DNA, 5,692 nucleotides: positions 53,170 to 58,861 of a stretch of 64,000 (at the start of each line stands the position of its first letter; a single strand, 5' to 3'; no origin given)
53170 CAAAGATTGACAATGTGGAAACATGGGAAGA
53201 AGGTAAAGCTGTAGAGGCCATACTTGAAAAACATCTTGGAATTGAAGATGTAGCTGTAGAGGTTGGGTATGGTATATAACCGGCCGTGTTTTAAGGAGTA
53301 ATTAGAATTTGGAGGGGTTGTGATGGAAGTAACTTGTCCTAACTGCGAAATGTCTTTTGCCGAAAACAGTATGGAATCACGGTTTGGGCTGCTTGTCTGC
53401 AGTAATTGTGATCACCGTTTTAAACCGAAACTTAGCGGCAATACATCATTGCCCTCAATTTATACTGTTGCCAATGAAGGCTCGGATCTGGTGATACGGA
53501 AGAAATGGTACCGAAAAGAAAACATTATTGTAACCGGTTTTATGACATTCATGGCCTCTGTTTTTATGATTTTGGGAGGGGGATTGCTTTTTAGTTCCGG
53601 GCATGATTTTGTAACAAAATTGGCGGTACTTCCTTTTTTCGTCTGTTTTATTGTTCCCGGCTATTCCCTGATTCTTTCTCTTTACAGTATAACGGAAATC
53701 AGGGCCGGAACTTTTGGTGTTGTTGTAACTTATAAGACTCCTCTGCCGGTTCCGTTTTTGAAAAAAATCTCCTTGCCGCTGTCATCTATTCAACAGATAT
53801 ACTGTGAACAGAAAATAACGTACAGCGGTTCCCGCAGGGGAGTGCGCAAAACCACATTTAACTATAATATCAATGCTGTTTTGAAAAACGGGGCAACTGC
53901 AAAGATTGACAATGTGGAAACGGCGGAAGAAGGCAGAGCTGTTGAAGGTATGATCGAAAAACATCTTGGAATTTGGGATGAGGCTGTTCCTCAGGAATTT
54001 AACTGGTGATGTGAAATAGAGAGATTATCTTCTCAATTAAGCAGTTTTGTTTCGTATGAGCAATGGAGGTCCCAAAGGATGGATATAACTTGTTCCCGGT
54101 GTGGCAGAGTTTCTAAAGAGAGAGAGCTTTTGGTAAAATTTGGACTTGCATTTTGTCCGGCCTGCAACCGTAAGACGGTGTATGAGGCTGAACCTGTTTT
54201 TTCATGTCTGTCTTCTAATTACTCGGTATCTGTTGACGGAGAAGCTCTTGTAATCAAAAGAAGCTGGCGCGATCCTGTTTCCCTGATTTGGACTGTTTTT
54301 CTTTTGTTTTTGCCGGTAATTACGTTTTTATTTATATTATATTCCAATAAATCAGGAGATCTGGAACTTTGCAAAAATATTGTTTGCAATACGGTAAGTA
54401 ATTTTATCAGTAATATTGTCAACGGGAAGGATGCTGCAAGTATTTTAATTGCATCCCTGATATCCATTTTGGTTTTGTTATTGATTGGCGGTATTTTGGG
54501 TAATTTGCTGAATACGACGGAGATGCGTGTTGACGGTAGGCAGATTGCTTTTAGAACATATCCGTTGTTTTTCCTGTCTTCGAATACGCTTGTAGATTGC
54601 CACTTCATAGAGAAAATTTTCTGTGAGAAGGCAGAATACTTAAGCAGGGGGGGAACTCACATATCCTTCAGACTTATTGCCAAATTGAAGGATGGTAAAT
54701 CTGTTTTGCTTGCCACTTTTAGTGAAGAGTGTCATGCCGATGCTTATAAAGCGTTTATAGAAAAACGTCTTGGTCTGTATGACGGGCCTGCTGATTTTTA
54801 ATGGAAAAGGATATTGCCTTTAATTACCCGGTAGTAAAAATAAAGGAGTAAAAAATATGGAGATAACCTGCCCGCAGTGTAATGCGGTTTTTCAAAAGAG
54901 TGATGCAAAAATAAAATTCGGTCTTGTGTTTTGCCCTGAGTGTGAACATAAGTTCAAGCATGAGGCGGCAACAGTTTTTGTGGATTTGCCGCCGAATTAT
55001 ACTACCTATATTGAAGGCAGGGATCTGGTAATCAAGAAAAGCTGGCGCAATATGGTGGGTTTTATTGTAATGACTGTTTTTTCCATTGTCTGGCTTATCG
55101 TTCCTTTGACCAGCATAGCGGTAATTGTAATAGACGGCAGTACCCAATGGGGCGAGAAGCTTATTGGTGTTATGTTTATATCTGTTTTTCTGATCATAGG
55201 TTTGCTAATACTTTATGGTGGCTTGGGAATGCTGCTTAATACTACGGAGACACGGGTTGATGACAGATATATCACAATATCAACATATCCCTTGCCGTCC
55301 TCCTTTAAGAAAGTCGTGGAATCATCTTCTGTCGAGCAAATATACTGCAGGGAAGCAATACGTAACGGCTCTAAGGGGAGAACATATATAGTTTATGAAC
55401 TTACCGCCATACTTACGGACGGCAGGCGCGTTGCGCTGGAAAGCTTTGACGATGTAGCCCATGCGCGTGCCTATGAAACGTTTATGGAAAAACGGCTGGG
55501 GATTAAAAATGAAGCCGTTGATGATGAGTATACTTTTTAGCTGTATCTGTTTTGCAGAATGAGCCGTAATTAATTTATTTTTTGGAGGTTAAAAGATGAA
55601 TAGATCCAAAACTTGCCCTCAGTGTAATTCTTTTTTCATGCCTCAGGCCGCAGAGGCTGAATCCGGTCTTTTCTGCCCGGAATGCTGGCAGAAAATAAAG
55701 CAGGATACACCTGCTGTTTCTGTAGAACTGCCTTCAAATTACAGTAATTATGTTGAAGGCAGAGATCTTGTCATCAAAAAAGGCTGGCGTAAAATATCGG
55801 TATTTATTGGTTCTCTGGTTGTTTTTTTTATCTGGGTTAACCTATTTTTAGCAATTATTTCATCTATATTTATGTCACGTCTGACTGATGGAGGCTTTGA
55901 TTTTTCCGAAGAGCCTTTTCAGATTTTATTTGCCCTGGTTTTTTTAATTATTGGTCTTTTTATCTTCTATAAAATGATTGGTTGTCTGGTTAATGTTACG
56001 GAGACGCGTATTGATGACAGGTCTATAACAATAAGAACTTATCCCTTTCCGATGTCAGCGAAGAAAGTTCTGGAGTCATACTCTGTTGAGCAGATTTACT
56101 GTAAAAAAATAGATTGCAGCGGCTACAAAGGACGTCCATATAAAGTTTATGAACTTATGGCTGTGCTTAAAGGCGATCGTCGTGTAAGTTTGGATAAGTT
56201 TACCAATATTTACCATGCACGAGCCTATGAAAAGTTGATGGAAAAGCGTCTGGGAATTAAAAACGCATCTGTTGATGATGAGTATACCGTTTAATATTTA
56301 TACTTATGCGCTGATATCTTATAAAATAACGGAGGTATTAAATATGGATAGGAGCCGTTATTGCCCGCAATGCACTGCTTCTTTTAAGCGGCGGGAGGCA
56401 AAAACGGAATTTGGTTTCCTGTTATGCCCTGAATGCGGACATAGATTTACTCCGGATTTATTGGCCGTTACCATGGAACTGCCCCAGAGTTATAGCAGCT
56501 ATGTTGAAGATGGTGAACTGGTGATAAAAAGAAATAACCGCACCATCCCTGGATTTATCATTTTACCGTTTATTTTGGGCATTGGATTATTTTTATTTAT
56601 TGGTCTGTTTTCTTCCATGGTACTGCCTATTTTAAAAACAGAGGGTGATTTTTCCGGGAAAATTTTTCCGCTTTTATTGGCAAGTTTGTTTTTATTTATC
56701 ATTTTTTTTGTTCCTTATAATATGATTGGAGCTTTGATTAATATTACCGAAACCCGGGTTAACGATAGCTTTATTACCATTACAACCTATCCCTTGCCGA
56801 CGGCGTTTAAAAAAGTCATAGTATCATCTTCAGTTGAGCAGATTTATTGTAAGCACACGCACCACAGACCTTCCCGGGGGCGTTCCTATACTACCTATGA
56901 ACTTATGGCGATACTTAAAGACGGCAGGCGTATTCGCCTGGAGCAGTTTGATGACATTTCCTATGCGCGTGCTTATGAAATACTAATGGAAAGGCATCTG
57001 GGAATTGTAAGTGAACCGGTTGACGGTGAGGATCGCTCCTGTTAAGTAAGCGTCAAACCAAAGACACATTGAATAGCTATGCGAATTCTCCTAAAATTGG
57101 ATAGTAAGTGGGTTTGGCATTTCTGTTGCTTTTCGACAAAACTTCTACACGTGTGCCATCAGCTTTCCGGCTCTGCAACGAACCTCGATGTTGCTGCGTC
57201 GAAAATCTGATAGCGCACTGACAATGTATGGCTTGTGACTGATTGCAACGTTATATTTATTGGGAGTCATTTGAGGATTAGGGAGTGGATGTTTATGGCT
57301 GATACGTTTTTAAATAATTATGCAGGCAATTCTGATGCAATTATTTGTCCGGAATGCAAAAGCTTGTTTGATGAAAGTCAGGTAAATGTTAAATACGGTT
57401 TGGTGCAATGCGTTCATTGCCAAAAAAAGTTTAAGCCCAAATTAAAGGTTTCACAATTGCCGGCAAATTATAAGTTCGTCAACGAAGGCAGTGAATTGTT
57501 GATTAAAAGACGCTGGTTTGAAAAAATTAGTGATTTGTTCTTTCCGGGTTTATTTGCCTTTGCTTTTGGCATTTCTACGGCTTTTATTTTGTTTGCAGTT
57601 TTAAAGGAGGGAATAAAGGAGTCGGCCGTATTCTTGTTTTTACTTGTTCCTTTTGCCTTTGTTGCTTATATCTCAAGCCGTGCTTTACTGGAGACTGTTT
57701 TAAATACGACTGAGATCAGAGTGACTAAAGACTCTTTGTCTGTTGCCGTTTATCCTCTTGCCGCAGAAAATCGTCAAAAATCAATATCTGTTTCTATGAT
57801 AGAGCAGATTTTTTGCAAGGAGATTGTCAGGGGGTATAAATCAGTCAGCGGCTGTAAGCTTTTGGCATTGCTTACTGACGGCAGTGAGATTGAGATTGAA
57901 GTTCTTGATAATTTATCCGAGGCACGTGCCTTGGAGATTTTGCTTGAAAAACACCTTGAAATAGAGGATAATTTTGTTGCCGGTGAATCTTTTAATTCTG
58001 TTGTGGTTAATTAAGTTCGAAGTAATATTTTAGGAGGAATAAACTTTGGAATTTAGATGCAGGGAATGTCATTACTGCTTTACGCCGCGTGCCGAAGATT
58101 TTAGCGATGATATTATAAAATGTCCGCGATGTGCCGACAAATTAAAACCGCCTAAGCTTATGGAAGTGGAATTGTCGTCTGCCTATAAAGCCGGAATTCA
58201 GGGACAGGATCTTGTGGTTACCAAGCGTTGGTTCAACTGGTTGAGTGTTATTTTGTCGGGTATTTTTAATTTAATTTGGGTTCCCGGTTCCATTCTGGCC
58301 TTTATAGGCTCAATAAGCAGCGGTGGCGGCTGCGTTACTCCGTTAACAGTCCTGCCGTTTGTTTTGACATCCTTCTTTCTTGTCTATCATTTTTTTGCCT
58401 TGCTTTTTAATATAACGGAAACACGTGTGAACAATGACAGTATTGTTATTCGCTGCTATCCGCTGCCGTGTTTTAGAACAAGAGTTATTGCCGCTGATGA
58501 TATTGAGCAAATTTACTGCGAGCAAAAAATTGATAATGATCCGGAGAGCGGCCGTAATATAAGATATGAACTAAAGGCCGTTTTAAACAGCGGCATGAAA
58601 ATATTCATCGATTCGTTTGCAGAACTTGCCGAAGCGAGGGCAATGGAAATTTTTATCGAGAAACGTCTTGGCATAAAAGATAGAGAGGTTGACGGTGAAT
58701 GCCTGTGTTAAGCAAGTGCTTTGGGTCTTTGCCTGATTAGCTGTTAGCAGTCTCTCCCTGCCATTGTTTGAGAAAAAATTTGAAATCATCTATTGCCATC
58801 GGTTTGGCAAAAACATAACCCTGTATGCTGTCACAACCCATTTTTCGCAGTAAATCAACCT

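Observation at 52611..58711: Tandem array of eight paralogous zinc-ribbon / 2-TM membrane proteins of unrecognised family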

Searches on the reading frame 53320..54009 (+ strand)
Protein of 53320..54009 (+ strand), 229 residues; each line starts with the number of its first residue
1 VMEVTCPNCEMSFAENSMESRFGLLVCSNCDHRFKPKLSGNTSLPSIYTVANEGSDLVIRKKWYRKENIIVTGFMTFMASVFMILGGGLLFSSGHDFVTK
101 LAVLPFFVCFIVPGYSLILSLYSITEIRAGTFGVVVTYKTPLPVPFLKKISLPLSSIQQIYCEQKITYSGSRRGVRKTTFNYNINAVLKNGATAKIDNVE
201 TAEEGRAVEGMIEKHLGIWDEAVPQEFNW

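Call 4: search_protein_families(library=pfam, max_evalue=1, proteins=[window:53320-54009:+])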
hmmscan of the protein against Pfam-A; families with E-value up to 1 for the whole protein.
window:53320-54009:+ (229 aa): 7 families
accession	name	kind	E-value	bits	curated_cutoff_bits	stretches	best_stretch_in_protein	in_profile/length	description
PF13717.11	Zn_ribbon_4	-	0.00085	19.6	30.3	1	2-35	1-36/36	zinc-ribbon domain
PF12760.12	Zn_ribbon_IS1595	-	0.17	12.3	25.4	1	4-32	19-45/46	Transposase zinc-ribbon domain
PF13248.11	Zn_ribbon_3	-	0.21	11.6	27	0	4-9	3-22/26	zinc-ribbon domain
PF18439.7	zf_UBZ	-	0.29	11.3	25.6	0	4-19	3-18/32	Ubiquitin-Binding Zinc Finger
PF00096.32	zf-C2H2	-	0.37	11.8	25.2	0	5-17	2-14/23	Zinc finger, C2H2 type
PF22191.2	IBR_1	-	0.49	10.8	27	0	4-34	4-31/47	IBR domain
PF08274.17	Zn_Ribbon_YjdM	-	0.87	10.1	30.8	0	6-32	5-27/30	PhnA Zinc-Ribbon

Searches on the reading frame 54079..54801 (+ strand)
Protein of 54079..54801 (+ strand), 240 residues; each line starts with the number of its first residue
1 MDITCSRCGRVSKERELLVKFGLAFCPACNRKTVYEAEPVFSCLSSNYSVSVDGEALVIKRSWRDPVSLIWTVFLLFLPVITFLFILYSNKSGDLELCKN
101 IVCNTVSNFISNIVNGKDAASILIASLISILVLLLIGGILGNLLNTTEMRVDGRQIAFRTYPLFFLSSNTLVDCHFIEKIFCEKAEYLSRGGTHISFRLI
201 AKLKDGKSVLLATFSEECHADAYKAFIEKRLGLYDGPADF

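Call 4: search_protein_families(library=pfam, max_evalue=1, proteins=[window:54079-54801:+])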
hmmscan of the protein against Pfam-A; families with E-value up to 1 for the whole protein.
window:54079-54801:+ (240 aa): 3 families
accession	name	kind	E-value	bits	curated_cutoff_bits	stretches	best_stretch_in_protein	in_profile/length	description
PF08271.17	Zn_Ribbon_TF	-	0.051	13.6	29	0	2-15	19-32/43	TFIIB zinc-binding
PF09716.15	ETRAMP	-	0.3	11.6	29.1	1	73-145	8-76/81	Malarial early transcribed membrane protein (ETRAMP)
PF14690.11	Zn_ribbon_ISL3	-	0.35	11.7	25.5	0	25-35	4-14/47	zinc-finger of transposase IS204/IS1001/IS1096/IS1165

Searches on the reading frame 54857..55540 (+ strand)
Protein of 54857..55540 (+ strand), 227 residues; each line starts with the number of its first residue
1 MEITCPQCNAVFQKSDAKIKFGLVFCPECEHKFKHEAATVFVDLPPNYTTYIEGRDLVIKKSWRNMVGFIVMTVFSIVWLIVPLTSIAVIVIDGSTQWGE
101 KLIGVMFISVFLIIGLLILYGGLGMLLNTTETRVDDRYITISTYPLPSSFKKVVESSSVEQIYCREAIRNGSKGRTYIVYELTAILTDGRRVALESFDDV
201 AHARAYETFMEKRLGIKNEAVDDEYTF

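Call 4: search_protein_families(library=pfam, max_evalue=1, proteins=[window:54857-55540:+])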
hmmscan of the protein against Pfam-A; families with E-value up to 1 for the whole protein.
window:54857-55540:+ (227 aa): 20 families
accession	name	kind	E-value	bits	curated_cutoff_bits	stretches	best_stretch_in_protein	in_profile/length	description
PF13717.11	Zn_ribbon_4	-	1.8e-05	25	30.3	1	1-34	1-36/36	zinc-ribbon domain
PF18048.7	TRAF6_Z2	-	0.00019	21.8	27.4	1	4-15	5-16/27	TNF receptor-associated factor 6 zinc finger 2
PF13719.11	Zn_ribbon_5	-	0.0019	18.3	29.3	1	1-20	1-20/37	zinc-ribbon domain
PF18439.7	zf_UBZ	-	0.013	15.6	25.6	0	3-16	3-16/32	Ubiquitin-Binding Zinc Finger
PF23499.1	YnfU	-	0.033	14.5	27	1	1-34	15-49/49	YnfU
PF21276.3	ZNF512_C2HC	-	0.035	14.2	27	1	2-15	13-26/38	Zinc finger protein 512, C2HC zinc finger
PF13248.11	Zn_ribbon_3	-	0.056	13.4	27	0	2-33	2-26/26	zinc-ribbon domain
PF14353.12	CpXC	-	0.073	13.5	25.4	1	24-52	38-66/121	CpXC protein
PF23137.1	HVO_0758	-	0.086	13.1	27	1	3-34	21-53/55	HVO_0758 mu-protein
PF24985.1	DUF7775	-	0.088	13.7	25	1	66-120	36-88/140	Domain of unknown function (DUF7775)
PF01485.27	IBR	-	0.1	13.1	24.3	1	4-33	20-51/65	IBR domain, a half RING-finger domain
PF14369.11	Zn_ribbon_19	-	0.15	12.7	30.8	0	24-33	22-31/35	zinc-ribbon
PF22191.2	IBR_1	-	0.24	11.8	27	1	3-33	4-31/47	IBR domain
PF25206.1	DUF7836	-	0.27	11.5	26.7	0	25-38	9-22/59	Domain of unknown function (DUF7836)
PF14569.12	zf-UDP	-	0.29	11.6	27.1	0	4-15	52-63/78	Zinc-binding RING-finger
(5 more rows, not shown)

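Call 11: list_cluster_members(proteins=[P0001, P0002, P0003, P0004, window:54857-55540:+, window:55596-56294:+, window:56344-57045:+, window:57295-58014:+])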
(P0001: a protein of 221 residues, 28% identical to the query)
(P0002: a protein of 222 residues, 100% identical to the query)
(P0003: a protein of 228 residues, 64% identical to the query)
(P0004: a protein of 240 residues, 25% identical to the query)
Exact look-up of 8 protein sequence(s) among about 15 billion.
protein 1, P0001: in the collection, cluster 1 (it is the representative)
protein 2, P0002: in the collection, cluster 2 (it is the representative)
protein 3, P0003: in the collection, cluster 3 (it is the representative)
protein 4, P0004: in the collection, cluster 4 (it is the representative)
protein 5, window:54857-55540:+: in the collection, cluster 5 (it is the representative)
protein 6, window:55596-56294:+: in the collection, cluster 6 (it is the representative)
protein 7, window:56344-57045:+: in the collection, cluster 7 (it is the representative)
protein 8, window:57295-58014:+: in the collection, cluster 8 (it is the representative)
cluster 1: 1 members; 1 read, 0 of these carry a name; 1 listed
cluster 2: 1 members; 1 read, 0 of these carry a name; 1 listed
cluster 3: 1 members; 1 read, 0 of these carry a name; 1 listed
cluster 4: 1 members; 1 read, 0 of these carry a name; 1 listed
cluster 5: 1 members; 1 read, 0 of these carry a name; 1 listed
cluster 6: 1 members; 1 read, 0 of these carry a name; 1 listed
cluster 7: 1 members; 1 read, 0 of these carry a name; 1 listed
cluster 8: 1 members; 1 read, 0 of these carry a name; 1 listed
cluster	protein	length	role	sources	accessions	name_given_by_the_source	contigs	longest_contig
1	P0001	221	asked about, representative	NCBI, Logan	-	-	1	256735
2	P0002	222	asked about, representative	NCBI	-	-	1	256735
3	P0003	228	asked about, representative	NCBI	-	-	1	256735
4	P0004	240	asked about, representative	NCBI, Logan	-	-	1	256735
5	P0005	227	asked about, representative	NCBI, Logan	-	-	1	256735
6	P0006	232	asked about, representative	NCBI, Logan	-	-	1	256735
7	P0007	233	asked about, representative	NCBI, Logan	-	-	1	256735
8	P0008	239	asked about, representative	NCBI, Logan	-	-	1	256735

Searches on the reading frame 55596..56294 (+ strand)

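Call 4: search_protein_families(library=pfam, max_evalue=1, proteins=[window:55596-56294:+])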
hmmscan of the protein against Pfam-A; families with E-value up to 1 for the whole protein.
window:55596-56294:+ (232 aa): 8 families
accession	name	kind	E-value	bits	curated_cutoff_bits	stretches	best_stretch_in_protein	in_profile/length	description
PF13121.11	DUF3976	-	0.015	16.1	25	1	124-132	19-27/40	Domain of unknown function (DUF3976)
PF18912.6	DZR_2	-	0.017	15.4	27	1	6-36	9-33/56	Double zinc ribbon domain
PF10571.15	UPF0547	-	0.026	15.1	29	0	5-12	1-8/26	Uncharacterised protein family UPF0547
PF10067.14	DUF2306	-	0.031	14.9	31.6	1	81-155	40-106/147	Predicted membrane protein (DUF2306)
PF16055.10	DUF4798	-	0.088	13.2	27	1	194-219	30-55/100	Domain of unknown function (DUF4798)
PF18439.7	zf_UBZ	-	0.13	12.3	25.6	0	5-15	3-13/32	Ubiquitin-Binding Zinc Finger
PF15777.11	Anti-TRAP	-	0.38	11.2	32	1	5-30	11-36/59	Tryptophan RNA-binding attenuator protein inhibitory protein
PF00664.28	ABC_membrane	-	0.38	10.8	28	1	74-124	3-55/274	ABC transporter transmembrane region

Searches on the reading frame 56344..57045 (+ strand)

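Call 4: search_protein_families(library=pfam, max_evalue=1, proteins=[window:56344-57045:+])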
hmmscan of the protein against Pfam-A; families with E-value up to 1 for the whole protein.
window:56344-57045:+ (233 aa): 17 families
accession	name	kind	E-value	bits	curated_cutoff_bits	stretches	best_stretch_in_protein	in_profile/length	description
PF08274.17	Zn_Ribbon_YjdM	-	0.02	15.3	30.8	1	7-34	5-28/30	PhnA Zinc-Ribbon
PF12773.13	DZR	-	0.027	15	27.3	1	2-36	10-35/45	Double zinc ribbon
PF00096.32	zf-C2H2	-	0.031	15.2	25.2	0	28-37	3-13/23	Zinc finger, C2H2 type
PF13894.12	zf-C2H2_4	-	0.062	14.5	27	0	6-18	2-14/24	C2H2-type zinc finger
PF09723.15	Zn_ribbon_8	-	0.062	13.8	34.4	0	28-36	8-16/41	Zinc ribbon domain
PF18439.7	zf_UBZ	-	0.077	13.1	25.6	0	27-38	4-15/32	Ubiquitin-Binding Zinc Finger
PF07282.18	Cas12f1-like_TNB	-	0.1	13.2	26.3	1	4-41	28-56/60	Cas12f1-like, TNB domain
PF14803.11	Zn_ribbon_Nudix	-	0.1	13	25.6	0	5-17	1-13/34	Nudix N-terminal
PF01485.27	IBR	-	0.12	12.9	24.3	1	4-35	18-51/65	IBR domain, a half RING-finger domain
PF13248.11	Zn_ribbon_3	-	0.12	12.4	27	0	28-34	19-25/26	zinc-ribbon domain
PF10571.15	UPF0547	-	0.18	12.4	29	0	28-36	17-25/26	Uncharacterised protein family UPF0547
PF09297.16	Zn_ribbon_NUD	-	0.22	11.7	24.8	0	3-10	20-27/32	NADH pyrophosphatase zinc ribbon domain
PF13240.11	Zn_Ribbon_1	-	0.38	11.1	25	0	28-33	16-21/23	zinc-ribbon domain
PF14898.11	DUF4491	-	0.39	11.5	27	1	77-134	6-62/92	Domain of unknown function (DUF4491)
PF13717.11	Zn_ribbon_4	-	0.41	11.1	30.3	0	7-36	5-36/36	zinc-ribbon domain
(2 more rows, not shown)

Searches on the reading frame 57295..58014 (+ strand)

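Call 4: search_protein_families(library=pfam, max_evalue=1, proteins=[window:57295-58014:+])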
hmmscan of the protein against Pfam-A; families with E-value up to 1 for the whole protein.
window:57295-58014:+ (239 aa): 8 families
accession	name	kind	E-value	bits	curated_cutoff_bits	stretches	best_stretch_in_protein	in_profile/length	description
PF13717.11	Zn_ribbon_4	-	0.00071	19.9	30.3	1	16-47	3-36/36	zinc-ribbon domain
PF13719.11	Zn_ribbon_5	-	0.0074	16.5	29.3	1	16-46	3-35/37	zinc-ribbon domain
PF18551.6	TackOD1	-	0.02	14.9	32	1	9-50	141-177/188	Thaumarchaeal output domain 1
PF12773.13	DZR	-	0.083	13.5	27.3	1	12-49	9-37/45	Double zinc ribbon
PF17283.8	Zn_ribbon_SprT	-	0.086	13.3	28.1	1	38-54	6-21/38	SprT-like zinc ribbon domain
PF14446.12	Prok-RING_1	-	0.15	12.5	29.1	0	11-23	16-28/54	Prokaryotic RING finger family 1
PF14369.11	Zn_ribbon_19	-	0.17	12.5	30.8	0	13-25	18-31/35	zinc-ribbon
PF13248.11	Zn_ribbon_3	-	0.37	10.8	27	0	16-29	3-16/26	zinc-ribbon domain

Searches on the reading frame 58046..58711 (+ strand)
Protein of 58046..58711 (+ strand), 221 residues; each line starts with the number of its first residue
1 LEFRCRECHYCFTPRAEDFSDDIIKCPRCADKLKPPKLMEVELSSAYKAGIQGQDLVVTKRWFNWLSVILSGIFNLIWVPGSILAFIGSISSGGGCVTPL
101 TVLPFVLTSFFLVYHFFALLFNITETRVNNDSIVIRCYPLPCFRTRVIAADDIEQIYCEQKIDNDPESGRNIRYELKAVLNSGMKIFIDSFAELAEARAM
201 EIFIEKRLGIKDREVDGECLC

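Call 4: search_protein_families(library=pfam, max_evalue=1, proteins=[window:58046-58711:+])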
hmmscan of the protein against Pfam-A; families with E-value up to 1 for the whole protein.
window:58046-58711:+ (221 aa): 3 families
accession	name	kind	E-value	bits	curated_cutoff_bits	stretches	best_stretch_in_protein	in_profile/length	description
PF10122.14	Zn_ribbon_Com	-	0.0063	16.4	22.9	1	2-29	4-30/52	Mu-like prophage protein Com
PF09723.15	Zn_ribbon_8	-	0.019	15.4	34.4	1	2-32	5-36/41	Zinc ribbon domain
PF01155.25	HypA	-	0.52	10.8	28.9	1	2-31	70-94/112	Hydrogenase/urease nickel incorporation, metallochaperone, hypA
